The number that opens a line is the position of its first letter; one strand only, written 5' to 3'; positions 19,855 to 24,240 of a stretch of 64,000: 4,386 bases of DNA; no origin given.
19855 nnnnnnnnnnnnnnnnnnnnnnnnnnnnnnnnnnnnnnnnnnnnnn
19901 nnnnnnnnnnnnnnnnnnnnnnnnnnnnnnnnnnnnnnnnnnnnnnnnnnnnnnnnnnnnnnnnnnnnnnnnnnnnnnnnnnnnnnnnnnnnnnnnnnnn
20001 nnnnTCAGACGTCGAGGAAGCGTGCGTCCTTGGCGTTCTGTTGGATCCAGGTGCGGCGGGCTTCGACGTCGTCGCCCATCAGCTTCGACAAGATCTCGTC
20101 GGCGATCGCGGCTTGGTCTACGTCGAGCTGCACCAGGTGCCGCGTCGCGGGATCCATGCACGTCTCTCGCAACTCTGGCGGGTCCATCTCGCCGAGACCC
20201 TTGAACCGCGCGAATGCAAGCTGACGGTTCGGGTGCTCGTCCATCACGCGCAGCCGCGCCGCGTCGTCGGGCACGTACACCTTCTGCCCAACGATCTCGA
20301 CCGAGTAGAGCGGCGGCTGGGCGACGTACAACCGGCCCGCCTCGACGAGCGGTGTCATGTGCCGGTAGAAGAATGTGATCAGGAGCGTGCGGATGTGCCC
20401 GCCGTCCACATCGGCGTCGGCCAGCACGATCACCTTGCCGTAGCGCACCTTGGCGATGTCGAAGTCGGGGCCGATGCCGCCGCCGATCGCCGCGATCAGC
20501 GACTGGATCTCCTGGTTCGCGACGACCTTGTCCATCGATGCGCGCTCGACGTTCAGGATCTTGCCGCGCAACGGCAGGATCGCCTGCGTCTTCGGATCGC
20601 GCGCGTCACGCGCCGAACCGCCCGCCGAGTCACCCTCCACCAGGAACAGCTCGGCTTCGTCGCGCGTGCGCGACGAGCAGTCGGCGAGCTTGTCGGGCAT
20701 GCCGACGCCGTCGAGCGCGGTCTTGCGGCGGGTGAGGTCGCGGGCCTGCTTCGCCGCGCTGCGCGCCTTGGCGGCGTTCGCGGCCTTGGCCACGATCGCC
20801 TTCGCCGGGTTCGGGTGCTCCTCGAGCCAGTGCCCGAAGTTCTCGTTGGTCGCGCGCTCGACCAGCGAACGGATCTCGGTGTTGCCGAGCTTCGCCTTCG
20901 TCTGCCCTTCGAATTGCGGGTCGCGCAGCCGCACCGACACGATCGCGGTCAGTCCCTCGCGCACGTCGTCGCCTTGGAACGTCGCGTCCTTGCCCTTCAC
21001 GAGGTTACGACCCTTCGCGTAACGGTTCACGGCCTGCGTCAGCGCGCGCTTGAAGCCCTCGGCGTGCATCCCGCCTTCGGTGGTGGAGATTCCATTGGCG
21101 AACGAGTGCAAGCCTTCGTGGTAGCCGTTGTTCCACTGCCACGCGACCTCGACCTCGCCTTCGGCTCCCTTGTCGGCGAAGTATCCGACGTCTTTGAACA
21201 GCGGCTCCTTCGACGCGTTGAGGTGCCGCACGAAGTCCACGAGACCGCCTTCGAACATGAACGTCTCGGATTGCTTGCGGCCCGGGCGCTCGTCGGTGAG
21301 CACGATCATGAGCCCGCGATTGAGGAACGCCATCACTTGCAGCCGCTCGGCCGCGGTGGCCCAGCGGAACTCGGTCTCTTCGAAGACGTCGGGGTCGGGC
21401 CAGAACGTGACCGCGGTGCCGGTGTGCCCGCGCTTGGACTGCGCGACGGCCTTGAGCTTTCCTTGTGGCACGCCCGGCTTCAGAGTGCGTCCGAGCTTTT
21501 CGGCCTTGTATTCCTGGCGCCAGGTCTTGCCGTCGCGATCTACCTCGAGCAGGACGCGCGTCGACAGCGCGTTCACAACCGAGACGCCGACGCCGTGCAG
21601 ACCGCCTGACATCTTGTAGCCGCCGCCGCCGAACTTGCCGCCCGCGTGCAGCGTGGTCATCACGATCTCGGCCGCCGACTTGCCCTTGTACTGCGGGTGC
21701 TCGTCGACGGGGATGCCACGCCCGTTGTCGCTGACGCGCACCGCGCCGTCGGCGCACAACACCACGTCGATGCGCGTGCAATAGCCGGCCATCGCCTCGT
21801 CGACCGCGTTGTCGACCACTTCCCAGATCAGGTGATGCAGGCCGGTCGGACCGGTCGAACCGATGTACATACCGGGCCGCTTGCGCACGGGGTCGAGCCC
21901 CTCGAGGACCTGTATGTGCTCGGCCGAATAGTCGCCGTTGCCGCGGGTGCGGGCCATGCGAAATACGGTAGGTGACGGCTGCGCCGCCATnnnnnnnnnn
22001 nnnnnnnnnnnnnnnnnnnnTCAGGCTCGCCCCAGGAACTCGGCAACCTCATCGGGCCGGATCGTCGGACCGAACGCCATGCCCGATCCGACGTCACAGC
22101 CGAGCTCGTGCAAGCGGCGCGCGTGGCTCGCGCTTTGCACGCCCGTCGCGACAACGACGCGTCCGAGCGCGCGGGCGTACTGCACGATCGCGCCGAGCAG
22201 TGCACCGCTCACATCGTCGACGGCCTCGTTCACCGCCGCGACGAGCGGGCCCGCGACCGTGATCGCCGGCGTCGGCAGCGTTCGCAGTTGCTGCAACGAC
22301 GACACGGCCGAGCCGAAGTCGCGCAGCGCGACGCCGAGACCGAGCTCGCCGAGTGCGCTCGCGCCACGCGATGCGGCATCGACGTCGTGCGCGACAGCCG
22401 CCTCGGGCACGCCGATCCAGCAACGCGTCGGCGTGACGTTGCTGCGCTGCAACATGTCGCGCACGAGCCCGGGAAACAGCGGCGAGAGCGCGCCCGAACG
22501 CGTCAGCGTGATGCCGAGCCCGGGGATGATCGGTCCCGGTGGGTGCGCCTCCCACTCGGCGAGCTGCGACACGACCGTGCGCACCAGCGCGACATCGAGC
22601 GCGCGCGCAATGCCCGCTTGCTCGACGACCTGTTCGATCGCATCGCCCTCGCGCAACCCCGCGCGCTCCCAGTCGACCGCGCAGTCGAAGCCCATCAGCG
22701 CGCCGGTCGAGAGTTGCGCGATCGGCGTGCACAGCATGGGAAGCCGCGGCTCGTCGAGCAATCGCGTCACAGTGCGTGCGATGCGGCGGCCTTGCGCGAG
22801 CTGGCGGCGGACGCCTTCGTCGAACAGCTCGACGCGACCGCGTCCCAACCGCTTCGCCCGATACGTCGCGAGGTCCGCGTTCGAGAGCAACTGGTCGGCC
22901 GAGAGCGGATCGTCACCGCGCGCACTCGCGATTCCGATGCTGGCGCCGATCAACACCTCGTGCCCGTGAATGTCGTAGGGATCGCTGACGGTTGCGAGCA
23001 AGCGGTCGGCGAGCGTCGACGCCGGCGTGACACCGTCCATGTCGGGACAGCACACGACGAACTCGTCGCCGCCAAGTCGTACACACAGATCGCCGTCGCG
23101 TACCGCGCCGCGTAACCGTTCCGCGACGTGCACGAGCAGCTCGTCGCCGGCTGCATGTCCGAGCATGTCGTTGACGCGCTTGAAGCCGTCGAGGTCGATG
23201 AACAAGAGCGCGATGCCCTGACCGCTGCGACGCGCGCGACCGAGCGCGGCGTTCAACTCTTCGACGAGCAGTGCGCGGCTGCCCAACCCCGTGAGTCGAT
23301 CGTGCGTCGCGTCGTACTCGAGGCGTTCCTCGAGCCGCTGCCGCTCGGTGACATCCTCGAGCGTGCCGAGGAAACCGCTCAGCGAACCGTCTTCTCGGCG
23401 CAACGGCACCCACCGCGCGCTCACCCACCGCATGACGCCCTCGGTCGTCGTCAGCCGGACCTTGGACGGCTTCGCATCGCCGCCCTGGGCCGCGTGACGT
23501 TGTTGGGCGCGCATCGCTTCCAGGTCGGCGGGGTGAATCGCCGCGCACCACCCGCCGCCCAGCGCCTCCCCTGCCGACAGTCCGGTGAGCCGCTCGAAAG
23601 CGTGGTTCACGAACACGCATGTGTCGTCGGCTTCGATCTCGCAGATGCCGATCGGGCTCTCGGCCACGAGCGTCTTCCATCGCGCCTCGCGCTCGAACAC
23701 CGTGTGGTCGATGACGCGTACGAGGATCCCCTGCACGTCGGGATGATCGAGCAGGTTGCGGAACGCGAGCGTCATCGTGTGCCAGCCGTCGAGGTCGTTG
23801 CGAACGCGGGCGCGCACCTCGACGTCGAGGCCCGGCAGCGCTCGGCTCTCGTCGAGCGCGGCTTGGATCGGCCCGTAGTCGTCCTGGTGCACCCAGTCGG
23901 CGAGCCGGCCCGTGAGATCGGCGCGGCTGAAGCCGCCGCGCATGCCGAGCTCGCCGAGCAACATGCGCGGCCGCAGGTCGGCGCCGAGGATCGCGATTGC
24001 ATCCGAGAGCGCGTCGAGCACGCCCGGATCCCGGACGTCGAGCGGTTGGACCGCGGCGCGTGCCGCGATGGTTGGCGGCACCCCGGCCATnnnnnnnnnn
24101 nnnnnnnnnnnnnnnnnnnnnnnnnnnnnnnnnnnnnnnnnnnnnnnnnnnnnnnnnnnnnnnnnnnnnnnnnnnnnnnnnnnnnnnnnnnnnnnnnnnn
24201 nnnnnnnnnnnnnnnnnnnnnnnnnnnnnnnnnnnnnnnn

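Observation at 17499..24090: Second, non-origin type IIA topoisomerase pair (B then A) lacking a GyrA-box, directly downstream of a PAS-GGDEF-degenerate-EAL gene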

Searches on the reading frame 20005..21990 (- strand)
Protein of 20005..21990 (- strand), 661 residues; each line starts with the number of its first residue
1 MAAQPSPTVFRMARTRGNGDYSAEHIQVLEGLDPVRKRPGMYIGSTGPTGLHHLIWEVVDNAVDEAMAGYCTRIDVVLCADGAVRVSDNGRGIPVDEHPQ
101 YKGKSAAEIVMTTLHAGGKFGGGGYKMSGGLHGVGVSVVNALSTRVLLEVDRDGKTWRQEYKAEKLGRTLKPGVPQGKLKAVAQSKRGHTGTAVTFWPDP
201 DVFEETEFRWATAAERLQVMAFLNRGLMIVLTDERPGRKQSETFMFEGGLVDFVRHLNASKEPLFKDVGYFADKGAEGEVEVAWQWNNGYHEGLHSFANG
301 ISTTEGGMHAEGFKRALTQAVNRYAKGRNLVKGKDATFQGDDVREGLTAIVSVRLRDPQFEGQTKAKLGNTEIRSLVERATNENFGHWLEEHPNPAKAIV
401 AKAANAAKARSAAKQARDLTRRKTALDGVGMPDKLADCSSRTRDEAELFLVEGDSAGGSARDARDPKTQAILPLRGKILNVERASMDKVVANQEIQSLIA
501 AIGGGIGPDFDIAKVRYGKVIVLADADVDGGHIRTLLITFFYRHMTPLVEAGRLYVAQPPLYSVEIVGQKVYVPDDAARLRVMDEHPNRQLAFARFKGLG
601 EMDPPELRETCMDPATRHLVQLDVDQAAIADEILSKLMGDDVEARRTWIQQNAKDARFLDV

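Call 6: search_protein_families(library=ncbifam, proteins=[window:20005-21990:-])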
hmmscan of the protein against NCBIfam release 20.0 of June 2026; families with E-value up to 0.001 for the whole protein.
window:20005-21990:- (661 aa): 5 families
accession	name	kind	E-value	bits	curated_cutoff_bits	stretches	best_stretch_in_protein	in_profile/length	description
NF004189.0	PRK05644.1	subfamily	7e-277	920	740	1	18-661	7-641/641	DNA gyrase subunit B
NF011501.0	PRK14939.1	subfamily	4.4e-265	882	796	2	17-579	6-556/803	DNA gyrase subunit B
TIGR01059.1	gyrB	equivalog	3.9e-259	861.5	882.4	1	21-661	1-639/639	DNA topoisomerase (ATP-hydrolyzing) subunit B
TIGR01058.1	parE_Gpos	equivalog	5.4e-208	692.4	899.95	1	20-654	4-628/637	DNA topoisomerase IV subunit B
TIGR01055.1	parE_Gneg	equivalog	1.1e-172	575.7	723.35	1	20-652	3-621/625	DNA topoisomerase IV subunit B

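Call 7: search_protein_families(library=pfam, proteins=[window:20005-21990:-])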
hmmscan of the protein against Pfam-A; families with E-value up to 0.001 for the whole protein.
window:20005-21990:- (661 aa): 4 families
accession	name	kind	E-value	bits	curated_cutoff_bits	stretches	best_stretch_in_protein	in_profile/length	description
PF00204.31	DNA_gyraseB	-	5.5e-59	199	27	1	249-418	1-172/173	DNA gyrase B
PF00986.26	DNA_gyraseB_C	-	4.7e-23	81.5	29.8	1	590-650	3-63/63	DNA gyrase B subunit, carboxyl terminus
PF01751.28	Toprim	-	4.2e-16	59.3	23.1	1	447-558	1-95/96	Toprim domain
PF02518.31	HATPase_c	-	1.9e-15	57.7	26.4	1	48-197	3-106/111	Histidine kinase-, DNA gyrase B-, and HSP90-like ATPase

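Call 11: find_encoding_contigs(protein=window:20005-21990:-, flank=10000, max_places=6)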
Protein window:20005-21990:- (661 aa): no gene with exactly this product is on record in the collection.

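Call 54: search_protein_families(library=ncbifam, proteins=[window:20005-21957:-], max_evalue=1e-100)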
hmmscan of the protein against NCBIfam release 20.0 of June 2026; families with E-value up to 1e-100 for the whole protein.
window:20005-21957:- (650 aa): 5 families
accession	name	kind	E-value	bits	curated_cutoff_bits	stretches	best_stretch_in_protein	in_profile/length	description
NF004189.0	PRK05644.1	subfamily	6.7e-277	920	740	1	7-650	7-641/641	DNA gyrase subunit B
NF011501.0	PRK14939.1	subfamily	4.2e-265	882.1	796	1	6-568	6-556/803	DNA gyrase subunit B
TIGR01059.1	gyrB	equivalog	3.7e-259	861.6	882.4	1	10-650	1-639/639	DNA topoisomerase (ATP-hydrolyzing) subunit B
TIGR01058.1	parE_Gpos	equivalog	5.1e-208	692.4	899.95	1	9-643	4-628/637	DNA topoisomerase IV subunit B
TIGR01055.1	parE_Gneg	equivalog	1.1e-172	575.8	723.35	1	9-641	3-621/625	DNA topoisomerase IV subunit B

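Call 65: search_solved_structures(query=window:20005-21957:-, max_evalue=1e-30)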
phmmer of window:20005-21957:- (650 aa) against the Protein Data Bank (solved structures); distinct sequences matched with E-value up to 1e-30: 93 (the best 60 are shown).
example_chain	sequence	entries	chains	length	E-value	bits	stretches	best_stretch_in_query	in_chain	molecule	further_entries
8s7k_B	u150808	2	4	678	2.4e-218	729.8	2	224-650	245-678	DNA gyrase subunit B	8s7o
6gau_A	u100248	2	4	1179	2.1e-217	726.7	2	224-650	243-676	DNA gyrase subunit B,DNA gyrase subunit A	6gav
6rks_B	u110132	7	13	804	5.4e-190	636.2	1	9-568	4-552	DNA gyrase subunit B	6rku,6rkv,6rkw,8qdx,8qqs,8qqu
7z9c_B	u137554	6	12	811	5.8e-190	636.1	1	8-568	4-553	DNA gyrase subunit B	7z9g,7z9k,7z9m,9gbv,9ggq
8qqi_B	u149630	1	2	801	2.3e-189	634.1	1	8-568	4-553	DNA gyrase subunit B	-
4juo_C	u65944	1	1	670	5e-171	573.5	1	8-643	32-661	DNA topoisomerase 4 subunit B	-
4i3h_A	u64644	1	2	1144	2.6e-170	571.2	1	9-643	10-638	DNA topoisomerase 4 subunit B,DNA topoisomerase 4 subunit A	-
3zm7_A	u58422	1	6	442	1.7e-136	459.4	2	5-226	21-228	DNA GYRASE SUBUNIT B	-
3zkb_A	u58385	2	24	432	4.2e-136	458.1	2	5-226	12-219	DNA GYRASE SUBUNIT B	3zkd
6zt3_A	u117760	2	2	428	1.4e-134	453.2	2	7-226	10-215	DNA gyrase subunit B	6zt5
5zxm_A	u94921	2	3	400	1.2e-112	380.7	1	9-411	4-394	DNA gyrase subunit B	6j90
6eng_A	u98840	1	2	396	2.7e-112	379.5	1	8-410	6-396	DNA gyrase subunit B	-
4wub_A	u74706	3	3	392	3.6e-112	379.1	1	9-410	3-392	DNA gyrase subunit B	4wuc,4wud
4prv_A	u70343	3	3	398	1.1e-111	377.4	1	8-409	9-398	GyrB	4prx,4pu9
4xtj_A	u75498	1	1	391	1.6e-111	376.9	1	9-409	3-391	DNA gyrase subunit B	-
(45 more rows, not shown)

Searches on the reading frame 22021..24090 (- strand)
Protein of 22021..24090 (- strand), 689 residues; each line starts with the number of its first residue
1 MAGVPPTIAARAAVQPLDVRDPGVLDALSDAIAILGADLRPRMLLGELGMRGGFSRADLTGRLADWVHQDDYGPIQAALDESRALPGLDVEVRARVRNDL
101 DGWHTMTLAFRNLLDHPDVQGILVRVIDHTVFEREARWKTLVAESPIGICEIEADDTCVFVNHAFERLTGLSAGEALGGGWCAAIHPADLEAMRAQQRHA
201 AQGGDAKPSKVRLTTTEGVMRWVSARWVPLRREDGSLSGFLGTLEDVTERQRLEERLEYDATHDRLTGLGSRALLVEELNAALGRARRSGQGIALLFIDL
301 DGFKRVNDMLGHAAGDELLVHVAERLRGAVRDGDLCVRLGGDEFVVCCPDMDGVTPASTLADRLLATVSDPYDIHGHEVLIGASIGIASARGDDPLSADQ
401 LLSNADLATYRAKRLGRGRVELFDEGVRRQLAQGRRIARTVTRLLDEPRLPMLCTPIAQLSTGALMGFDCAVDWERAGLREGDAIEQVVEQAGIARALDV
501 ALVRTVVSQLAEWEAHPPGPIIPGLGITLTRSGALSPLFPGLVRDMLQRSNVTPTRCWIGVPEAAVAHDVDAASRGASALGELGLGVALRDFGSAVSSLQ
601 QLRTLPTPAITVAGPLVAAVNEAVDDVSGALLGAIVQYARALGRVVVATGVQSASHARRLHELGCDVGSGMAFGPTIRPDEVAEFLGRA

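Call 6: search_protein_families(library=ncbifam, proteins=[window:22021-24090:-])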
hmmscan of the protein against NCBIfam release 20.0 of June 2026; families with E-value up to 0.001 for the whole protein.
window:22021-24090:- (689 aa): 32 families (the best 25 are shown)
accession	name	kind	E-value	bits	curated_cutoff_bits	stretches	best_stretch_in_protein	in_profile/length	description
NF045675.1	PhdiestaseDibA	equivalog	6.3e-78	262.7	980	1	152-677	94-616/623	phosphodiesterase DibA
NF053781.1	cdiGMPphdstlr2612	equivalog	1.6e-64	218.2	1600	1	133-686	712-1265/1268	Tlr1612 family c-di-GMP phosphodiesterase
NF007298.0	PRK09776.1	equivalog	1.9e-64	218.1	1135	1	152-675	571-1095/1111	diguanylate cyclase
NF007474.0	PRK10060.1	equivalog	1.1e-53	182.5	782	1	245-681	221-649/663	cyclic di-GMP phosphodiesterase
NF008467.0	PRK11359.1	equivalog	8.8e-46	156.3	857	1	244-686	363-792/800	oxygen-sensing cyclic-di-GMP phosphodiesterase DosP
NF007423.1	PRK09966.1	equivalog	4.4e-45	154.2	325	1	251-413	229-390/390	diguanylate cyclase DgcN/YfiN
NF038266.1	diguan_SiaD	equivalog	8.7e-39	133.4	290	1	252-420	85-252/252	biofilm regulation diguanylate cyclase SiaD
TIGR00254.1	GGDEF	domain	3e-38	131.1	37.4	1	257-422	1-166/168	diguanylate cyclase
NF052458.1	PhdiestGepA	equivalog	1.6e-34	119.2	1200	1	257-676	421-831/840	phosphodiesterase GepA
NF051473.1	DigCycDgcsShew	equivalog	3.9e-34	118.4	400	1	259-419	133-287/291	diguanylate cyclase DgcS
NF007135.0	PRK09581.1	equivalog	5.8e-34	117.7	474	1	250-420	282-452/457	PleD family two-component system response regulator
NF007380.0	PRK09894.1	equivalog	2.4e-33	115.8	256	1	257-425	125-289/296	diguanylate cyclase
NF011955.1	PRK15426.1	equivalog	8.9e-28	96.7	408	1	251-424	388-562/564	cellulose biosynthesis regulator diguanylate cyclase DgcQ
NF008807.1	PRK11829.1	equivalog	1e-27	96.5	733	1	266-679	247-655/670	biofilm formation regulator HmsP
NF041606.1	dguan_cyc_DgcA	equivalog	5.5e-23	81.4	370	1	261-422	178-338/340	diguanylate cyclase DgcA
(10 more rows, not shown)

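Call 7: search_protein_families(library=pfam, proteins=[window:22021-24090:-])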
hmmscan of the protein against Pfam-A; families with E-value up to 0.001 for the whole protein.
window:22021-24090:- (689 aa): 7 families
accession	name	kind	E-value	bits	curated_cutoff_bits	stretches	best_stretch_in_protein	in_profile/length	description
PF00990.26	GGDEF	-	1.3e-41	142.5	23.8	1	261-418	1-160/161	Diguanylate cyclase, GGDEF domain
PF00563.25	EAL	-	1.2e-29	103.8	31.3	1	442-675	5-235/236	EAL domain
PF08447.18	PAS_3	-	4.6e-16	59.3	25.6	1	159-243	2-88/89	PAS fold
PF08448.16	PAS_4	-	6.1e-15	55.8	23.1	1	144-252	3-110/110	PAS fold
PF00989.32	PAS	-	3.4e-12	46.8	22.6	1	137-247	2-113/113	PAS fold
PF13426.13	PAS_9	-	1e-08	35.8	27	1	148-249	3-103/103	PAS domain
PF13188.13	PAS_8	-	2.3e-06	27.8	21.8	1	136-187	1-52/65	PAS domain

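Call 28: search_solved_structures(query=window:22021-24090:-, show_alignments=2)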
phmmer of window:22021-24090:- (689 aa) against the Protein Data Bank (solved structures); distinct sequences matched with E-value up to 0.001: 109 (the best 60 are shown).
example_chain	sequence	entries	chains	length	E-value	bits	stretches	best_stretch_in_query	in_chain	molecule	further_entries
5m3c_A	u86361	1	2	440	3.1e-58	201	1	263-679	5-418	Diguanylate cyclase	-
4rnh_A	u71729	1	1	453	5.6e-50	173.7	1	257-677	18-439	Motility regulator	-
4rnf_A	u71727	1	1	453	1.3e-49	172.5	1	257-677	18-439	Motility regulator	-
5xgb_A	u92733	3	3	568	8.4e-45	156.6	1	207-676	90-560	Uncharacterized protein | Uncharacterized protein PA0861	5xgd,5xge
3icl_A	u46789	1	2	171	1.6e-31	112.7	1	264-424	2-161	EAL/GGDEF domain protein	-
4yme_A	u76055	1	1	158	3.1e-31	111.8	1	261-417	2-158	sensory box/GGDEF family protein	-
7a7e_A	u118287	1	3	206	1.2e-30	109.8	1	256-432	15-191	Diguanylate cyclase TpbB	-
9bgv_A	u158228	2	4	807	1.2e-27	99.9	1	181-683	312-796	Oxygen sensor protein DosP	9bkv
9clo_A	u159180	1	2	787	1.2e-27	99.9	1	181-683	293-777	Oxygen sensor protein DosP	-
9cdr_A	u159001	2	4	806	1.3e-27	99.8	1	181-683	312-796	Oxygen sensor protein DosP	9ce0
9cmf_A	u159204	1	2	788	1.3e-27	99.7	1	181-683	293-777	Oxygen sensor protein DosP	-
4urs_A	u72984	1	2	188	1.4e-27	99.7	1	255-415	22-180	DIGUANYLATE CYCLASE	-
4iob_A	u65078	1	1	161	6.1e-27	97.6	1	266-421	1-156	Diguanylate cyclase TpbB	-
4hjf_A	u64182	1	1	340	1e-25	93.6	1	383-688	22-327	GGDEF family protein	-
4urg_A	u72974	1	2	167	6.4e-25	90.9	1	263-415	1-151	DIGUANYLATE CYCLASE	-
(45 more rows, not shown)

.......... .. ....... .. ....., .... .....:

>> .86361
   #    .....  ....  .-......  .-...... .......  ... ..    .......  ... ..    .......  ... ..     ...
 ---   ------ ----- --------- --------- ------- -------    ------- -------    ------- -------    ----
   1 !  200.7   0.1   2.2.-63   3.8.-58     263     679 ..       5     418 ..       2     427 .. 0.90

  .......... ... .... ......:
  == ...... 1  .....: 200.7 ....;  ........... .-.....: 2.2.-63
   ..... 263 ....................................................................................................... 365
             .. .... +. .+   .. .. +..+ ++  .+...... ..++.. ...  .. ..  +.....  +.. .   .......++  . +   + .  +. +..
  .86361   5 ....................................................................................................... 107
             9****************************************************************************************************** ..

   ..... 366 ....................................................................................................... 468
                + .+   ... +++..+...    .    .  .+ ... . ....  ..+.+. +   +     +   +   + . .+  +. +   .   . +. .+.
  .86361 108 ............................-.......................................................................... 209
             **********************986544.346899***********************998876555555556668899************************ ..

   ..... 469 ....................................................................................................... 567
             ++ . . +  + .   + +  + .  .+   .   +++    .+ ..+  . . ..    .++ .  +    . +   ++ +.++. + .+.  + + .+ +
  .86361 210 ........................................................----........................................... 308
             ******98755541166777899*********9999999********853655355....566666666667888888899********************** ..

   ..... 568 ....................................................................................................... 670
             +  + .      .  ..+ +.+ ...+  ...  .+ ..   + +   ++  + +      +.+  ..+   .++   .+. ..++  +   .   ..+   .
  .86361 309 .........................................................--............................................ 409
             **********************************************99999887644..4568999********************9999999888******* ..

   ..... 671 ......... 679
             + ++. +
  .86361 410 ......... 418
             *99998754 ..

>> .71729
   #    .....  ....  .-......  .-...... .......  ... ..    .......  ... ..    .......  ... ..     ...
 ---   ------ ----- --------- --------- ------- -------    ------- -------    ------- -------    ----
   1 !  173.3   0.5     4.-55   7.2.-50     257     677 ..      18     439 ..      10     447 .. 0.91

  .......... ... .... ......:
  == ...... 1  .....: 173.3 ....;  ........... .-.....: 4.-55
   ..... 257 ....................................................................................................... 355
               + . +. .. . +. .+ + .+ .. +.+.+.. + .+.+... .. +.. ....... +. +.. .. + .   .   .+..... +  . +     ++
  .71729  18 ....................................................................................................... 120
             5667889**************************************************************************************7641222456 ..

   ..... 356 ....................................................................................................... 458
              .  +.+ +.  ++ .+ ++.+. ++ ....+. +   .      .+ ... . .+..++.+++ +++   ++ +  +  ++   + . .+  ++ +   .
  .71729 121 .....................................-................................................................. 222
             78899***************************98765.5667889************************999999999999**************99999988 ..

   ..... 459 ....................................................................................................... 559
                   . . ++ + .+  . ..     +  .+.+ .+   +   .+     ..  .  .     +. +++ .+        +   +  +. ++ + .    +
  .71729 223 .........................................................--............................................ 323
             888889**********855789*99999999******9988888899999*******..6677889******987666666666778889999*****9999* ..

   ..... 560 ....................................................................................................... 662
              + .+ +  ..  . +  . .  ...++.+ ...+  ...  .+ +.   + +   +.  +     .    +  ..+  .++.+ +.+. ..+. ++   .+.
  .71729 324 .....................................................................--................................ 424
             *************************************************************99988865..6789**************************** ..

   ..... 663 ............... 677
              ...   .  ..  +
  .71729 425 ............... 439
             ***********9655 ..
